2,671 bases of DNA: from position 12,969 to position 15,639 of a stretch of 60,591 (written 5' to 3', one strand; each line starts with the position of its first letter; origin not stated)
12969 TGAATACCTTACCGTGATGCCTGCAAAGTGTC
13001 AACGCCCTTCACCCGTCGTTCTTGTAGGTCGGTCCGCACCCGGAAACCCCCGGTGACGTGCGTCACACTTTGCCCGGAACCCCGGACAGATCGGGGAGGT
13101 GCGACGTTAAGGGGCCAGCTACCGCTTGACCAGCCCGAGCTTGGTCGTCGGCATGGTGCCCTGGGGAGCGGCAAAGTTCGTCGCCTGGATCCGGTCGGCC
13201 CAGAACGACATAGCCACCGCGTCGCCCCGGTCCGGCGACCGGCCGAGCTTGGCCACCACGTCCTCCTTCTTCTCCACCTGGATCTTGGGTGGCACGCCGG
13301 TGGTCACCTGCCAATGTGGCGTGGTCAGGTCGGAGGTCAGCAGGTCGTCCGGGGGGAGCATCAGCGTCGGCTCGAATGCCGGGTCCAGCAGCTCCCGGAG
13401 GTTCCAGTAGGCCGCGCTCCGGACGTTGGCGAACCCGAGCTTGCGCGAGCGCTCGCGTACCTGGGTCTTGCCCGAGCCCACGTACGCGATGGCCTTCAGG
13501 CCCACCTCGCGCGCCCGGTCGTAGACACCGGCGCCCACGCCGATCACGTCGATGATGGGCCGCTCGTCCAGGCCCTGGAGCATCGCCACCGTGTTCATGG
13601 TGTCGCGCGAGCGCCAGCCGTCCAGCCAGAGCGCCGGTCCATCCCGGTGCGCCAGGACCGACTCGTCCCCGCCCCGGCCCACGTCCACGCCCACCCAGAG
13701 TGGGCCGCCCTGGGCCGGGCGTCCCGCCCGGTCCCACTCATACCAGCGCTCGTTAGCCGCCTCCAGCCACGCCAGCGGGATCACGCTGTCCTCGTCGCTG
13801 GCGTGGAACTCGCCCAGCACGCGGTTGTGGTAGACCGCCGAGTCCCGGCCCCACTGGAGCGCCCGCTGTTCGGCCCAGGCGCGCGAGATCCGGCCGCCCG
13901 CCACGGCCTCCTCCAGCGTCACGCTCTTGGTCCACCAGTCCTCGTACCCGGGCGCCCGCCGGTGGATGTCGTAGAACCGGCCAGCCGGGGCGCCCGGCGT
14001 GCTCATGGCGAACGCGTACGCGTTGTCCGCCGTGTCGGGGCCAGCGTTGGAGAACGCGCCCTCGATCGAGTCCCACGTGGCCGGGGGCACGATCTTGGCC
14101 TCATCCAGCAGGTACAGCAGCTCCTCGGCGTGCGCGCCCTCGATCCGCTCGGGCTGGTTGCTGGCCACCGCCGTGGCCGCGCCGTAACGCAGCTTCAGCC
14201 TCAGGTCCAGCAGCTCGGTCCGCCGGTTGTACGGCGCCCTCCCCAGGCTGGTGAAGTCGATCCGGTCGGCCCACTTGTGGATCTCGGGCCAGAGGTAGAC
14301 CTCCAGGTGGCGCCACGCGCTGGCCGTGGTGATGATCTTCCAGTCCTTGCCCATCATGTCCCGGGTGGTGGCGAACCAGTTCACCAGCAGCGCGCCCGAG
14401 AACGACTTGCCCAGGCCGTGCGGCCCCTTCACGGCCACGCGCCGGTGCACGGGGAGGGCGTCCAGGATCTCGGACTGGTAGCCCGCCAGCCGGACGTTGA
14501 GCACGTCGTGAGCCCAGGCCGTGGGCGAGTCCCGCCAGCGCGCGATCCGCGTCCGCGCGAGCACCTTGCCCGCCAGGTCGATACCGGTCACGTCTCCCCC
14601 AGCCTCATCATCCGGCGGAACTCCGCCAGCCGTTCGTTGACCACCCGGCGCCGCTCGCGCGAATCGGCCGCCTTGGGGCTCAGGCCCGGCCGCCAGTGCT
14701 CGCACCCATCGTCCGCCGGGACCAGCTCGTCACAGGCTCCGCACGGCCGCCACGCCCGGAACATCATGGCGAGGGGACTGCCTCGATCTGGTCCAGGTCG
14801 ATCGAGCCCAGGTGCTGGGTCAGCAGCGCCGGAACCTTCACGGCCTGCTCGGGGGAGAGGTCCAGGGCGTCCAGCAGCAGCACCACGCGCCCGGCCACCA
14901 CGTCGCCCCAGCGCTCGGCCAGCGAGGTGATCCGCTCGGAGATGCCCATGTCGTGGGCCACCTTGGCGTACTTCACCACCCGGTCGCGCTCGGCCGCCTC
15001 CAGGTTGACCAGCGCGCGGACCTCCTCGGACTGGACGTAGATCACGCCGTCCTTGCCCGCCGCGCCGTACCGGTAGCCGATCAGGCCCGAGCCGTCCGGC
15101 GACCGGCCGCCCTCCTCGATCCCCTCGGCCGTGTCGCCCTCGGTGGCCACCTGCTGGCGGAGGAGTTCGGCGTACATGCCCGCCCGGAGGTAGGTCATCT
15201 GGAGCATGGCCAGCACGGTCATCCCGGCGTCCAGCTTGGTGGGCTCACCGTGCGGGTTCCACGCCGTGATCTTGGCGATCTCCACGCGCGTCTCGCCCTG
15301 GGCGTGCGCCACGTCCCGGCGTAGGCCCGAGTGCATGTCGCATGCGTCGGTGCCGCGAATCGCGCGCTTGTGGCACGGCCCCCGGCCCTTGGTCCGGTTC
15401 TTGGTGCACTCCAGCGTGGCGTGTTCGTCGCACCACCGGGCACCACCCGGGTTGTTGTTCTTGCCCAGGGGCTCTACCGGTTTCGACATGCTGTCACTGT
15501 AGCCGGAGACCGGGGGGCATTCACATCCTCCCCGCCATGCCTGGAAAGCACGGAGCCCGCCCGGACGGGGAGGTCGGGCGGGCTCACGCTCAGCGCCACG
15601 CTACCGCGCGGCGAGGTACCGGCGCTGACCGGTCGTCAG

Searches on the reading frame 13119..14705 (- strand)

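Call 57: search_protein_families(library=phrogs, proteins=[window:13119-14705:-], max_evalue=0.00001)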
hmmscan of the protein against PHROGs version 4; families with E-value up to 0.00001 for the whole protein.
window:13119-14705:- (528 aa): 3 families
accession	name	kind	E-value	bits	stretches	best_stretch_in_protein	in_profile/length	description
phrog_2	-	head and packaging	1.2e-37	131.1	1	59-506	252-594/807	terminase large subunit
phrog_5902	-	unknown function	2.7e-23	83.8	1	52-312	13-268/359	-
phrog_5909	-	head and packaging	4.7e-10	40.1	1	234-351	6-123/285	terminase large subunit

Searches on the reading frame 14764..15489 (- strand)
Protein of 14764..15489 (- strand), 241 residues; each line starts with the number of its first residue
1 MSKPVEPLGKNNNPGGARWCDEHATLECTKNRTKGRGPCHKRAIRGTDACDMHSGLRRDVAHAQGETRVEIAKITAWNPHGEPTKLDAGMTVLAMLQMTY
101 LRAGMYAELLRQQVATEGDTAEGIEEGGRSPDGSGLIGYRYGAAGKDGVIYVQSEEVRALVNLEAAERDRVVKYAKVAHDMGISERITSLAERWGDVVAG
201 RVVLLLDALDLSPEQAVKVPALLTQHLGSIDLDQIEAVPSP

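Call 57: search_protein_families(library=phrogs, proteins=[window:14764-15489:-], max_evalue=0.00001)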
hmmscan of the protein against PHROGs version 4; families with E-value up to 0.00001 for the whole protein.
window:14764-15489:- (241 aa): 1 family
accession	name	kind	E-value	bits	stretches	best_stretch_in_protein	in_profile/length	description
phrog_3678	-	unknown function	4.6e-45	155.1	1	17-230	2-211/213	-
